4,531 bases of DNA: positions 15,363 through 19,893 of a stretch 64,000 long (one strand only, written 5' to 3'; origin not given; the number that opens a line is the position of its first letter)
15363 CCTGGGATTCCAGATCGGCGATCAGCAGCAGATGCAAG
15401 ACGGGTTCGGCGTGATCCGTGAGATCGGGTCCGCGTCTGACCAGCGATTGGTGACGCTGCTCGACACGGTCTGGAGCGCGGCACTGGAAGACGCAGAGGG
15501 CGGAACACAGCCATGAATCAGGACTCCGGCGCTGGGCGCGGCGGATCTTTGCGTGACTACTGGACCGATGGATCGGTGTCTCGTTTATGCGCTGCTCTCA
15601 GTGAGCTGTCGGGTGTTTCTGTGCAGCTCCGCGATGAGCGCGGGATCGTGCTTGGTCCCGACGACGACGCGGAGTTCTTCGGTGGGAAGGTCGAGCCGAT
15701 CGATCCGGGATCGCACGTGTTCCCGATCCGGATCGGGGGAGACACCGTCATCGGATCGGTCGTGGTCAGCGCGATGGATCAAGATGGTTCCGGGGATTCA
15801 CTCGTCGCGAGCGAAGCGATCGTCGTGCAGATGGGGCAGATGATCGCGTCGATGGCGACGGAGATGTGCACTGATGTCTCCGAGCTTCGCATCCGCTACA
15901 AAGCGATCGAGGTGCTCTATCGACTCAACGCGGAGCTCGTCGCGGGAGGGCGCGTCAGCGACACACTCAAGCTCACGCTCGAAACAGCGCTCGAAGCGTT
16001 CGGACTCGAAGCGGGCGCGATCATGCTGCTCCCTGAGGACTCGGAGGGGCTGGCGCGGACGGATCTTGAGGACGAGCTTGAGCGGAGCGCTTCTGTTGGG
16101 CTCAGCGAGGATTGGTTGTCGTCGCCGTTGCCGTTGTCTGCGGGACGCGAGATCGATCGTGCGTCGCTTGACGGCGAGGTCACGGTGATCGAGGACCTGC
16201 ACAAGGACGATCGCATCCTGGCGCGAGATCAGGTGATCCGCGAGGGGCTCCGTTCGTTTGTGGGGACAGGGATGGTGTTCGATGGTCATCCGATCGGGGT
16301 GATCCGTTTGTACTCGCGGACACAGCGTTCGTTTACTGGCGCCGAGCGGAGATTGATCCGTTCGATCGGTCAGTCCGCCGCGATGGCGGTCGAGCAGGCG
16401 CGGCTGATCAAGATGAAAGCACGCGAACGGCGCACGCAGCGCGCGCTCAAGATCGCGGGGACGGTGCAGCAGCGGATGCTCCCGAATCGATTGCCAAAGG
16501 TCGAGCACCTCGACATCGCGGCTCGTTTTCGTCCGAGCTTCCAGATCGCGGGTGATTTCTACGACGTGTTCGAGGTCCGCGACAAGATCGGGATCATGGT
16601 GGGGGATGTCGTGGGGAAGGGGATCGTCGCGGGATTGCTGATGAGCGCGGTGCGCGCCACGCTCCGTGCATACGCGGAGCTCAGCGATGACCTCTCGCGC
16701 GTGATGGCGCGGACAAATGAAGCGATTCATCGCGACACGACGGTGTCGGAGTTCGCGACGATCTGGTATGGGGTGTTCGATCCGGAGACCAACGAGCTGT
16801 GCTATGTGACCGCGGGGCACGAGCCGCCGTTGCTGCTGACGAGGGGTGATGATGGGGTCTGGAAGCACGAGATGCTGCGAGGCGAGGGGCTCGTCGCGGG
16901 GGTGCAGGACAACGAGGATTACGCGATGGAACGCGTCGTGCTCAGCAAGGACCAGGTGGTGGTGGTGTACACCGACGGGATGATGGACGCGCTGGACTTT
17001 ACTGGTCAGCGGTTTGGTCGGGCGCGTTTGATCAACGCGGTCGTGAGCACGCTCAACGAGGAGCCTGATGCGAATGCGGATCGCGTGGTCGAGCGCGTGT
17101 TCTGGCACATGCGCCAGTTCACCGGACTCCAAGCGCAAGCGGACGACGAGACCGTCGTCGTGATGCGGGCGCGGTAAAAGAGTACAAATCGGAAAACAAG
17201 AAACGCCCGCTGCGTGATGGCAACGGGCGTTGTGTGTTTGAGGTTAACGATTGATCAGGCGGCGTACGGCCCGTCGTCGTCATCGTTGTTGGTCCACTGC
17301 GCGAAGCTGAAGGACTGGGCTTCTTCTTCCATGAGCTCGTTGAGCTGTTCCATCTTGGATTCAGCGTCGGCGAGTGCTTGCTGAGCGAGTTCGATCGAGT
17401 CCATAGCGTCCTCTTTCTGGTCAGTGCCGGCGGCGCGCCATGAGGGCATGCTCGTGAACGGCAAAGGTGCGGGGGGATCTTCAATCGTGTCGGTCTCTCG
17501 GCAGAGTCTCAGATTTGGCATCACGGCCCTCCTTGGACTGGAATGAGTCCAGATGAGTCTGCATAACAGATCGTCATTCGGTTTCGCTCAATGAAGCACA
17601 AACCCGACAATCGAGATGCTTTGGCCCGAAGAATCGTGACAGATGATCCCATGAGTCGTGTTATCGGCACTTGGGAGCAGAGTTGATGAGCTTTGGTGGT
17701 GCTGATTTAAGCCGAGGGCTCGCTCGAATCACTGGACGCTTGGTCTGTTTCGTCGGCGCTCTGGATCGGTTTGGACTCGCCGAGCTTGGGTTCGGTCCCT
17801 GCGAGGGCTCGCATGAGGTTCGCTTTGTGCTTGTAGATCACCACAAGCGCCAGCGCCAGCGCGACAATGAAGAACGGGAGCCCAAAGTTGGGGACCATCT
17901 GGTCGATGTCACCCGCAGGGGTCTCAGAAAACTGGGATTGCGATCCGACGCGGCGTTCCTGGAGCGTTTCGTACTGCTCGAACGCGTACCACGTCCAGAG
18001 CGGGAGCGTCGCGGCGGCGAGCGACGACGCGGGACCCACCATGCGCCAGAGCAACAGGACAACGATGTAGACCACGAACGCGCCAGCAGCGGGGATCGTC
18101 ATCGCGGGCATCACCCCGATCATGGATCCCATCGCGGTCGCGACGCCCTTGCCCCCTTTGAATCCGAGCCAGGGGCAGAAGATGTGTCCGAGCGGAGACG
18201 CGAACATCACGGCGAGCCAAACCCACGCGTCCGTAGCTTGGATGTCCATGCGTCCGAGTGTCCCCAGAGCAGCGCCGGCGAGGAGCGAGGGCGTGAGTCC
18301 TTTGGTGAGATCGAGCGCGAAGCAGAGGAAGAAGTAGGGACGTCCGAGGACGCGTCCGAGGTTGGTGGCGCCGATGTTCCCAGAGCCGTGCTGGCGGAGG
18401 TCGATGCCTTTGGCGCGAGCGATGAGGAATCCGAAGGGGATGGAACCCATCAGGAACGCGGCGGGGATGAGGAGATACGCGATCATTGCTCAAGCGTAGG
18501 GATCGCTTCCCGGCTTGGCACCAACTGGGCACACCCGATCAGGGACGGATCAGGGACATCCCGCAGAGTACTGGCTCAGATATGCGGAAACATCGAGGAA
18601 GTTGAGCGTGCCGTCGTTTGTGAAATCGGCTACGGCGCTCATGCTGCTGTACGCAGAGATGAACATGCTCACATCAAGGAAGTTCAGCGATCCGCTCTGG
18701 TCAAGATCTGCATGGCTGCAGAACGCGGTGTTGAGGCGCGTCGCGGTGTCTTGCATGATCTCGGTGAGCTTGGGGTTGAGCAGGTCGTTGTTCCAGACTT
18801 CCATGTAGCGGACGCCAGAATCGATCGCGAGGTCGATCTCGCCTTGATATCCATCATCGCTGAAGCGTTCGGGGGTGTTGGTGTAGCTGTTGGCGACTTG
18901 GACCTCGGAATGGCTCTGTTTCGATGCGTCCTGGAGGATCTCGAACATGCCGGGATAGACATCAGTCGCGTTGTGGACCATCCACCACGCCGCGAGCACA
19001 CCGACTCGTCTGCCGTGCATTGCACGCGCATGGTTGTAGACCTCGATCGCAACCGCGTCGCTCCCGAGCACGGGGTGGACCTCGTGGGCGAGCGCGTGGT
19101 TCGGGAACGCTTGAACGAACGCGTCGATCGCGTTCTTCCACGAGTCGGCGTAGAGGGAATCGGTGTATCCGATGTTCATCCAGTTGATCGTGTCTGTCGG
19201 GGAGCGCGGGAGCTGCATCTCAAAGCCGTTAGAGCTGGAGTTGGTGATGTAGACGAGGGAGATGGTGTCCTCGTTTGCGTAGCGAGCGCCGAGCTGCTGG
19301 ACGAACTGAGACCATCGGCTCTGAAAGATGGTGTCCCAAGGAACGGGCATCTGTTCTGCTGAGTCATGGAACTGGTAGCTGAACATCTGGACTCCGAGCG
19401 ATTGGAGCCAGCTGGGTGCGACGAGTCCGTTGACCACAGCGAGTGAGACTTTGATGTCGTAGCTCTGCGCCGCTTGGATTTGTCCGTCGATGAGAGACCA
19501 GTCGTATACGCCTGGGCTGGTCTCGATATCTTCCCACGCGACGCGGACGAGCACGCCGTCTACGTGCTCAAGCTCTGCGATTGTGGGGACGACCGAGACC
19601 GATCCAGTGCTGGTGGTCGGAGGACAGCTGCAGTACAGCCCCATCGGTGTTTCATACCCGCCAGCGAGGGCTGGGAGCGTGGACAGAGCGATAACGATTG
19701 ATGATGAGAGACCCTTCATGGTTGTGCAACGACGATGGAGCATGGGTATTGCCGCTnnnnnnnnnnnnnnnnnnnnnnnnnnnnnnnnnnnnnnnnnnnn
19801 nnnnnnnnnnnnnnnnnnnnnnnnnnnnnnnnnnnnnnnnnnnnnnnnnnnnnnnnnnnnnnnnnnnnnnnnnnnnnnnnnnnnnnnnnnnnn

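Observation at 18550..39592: Seven secreted proteins with unrelated payloads share one C-terminal double EF-hand (dockerin-like) module ending in Cys-Pro-COOH: a candidate surface-display/anchoring system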

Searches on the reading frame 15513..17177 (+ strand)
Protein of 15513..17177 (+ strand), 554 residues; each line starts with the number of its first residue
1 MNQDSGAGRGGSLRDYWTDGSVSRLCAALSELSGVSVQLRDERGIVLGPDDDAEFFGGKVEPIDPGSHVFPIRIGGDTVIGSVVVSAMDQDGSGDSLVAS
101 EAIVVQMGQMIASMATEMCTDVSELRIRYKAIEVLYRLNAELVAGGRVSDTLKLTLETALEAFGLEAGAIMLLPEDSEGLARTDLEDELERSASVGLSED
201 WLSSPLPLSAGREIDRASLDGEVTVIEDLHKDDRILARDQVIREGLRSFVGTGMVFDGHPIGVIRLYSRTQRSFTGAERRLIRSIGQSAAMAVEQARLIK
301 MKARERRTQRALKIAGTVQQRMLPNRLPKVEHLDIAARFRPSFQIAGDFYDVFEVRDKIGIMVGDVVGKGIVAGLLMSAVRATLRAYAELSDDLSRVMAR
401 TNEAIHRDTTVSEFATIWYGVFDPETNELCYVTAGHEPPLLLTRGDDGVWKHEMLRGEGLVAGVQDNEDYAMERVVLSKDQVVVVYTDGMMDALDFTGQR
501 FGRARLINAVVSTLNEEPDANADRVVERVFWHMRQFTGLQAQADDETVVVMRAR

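Call 51: search_protein_families(library=pfam, proteins=[window:15513-17177:+], max_evalue=0.001)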
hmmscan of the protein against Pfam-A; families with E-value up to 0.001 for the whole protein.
window:15513-17177:+ (554 aa): 4 families
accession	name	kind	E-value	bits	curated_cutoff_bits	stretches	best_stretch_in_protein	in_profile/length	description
PF07228.17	SpoIIE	-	2.3e-43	148.8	25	1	357-553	3-191/192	Stage II sporulation protein E (SpoIIE)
PF13185.12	GAF_2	-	1.6e-14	54.7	28.6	1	149-294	5-136/136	GAF domain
PF01590.32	GAF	-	1.6e-12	48.6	22.4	1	149-293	3-133/133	GAF domain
PF13492.12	GAF_3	-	0.0005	20.9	27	0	259-295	93-129/129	GAF domain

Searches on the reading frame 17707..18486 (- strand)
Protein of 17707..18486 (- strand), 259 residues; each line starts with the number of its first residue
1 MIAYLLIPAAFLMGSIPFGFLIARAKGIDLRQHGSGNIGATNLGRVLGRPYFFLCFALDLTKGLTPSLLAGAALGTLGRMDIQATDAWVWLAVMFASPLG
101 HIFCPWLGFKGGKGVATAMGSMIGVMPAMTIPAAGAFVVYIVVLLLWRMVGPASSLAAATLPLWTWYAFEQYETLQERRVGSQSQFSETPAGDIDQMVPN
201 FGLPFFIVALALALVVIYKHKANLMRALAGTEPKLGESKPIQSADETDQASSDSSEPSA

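Call 51: search_protein_families(library=pfam, proteins=[window:17707-18486:-], max_evalue=0.001)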
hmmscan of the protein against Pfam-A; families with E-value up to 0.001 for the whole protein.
window:17707-18486:- (259 aa): 1 family
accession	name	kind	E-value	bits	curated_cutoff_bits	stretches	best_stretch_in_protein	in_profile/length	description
PF02660.20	G3P_acyltransf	-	3e-43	148.2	24.1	1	10-226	2-163/164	Glycerol-3-phosphate acyltransferase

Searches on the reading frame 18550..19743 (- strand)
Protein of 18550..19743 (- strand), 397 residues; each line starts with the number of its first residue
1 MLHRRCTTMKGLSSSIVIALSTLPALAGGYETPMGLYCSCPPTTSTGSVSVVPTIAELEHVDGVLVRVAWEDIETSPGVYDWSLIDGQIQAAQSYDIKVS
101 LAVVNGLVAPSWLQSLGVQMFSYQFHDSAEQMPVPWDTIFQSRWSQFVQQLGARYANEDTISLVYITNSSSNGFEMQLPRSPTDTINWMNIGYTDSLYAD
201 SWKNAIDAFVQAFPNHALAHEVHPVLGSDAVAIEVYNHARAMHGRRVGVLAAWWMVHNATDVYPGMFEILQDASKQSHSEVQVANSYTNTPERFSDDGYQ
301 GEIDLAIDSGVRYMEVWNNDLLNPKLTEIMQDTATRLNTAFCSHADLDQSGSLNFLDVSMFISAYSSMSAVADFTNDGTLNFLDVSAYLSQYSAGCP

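Call 3: search_protein_families(library=ncbifam, proteins=[window:18550-19743:-], max_evalue=0.01)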
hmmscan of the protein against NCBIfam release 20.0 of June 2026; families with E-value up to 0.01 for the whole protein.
window:18550-19743:- (397 aa): 2 families
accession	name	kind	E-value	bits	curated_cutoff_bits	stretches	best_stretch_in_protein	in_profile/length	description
NF041540.1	dockerin_GC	domain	6.2e-09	36.1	29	1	344-396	2-67/67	GC-type dockerin domain-anchored protein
NF051902.1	GH35_fam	subfamily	4e-07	29.1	500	1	59-101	47-89/510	GH35 family beta-galactosidase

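Call 4: search_protein_families(library=pfam, proteins=[window:18550-19743:-], max_evalue=0.01)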
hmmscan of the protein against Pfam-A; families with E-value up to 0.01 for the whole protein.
window:18550-19743:- (397 aa): 1 family
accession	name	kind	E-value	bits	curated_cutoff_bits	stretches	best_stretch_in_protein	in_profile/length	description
PF02449.21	Glyco_hydro_42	-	3.5e-06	27.1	21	1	67-169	31-137/376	Beta-galactosidase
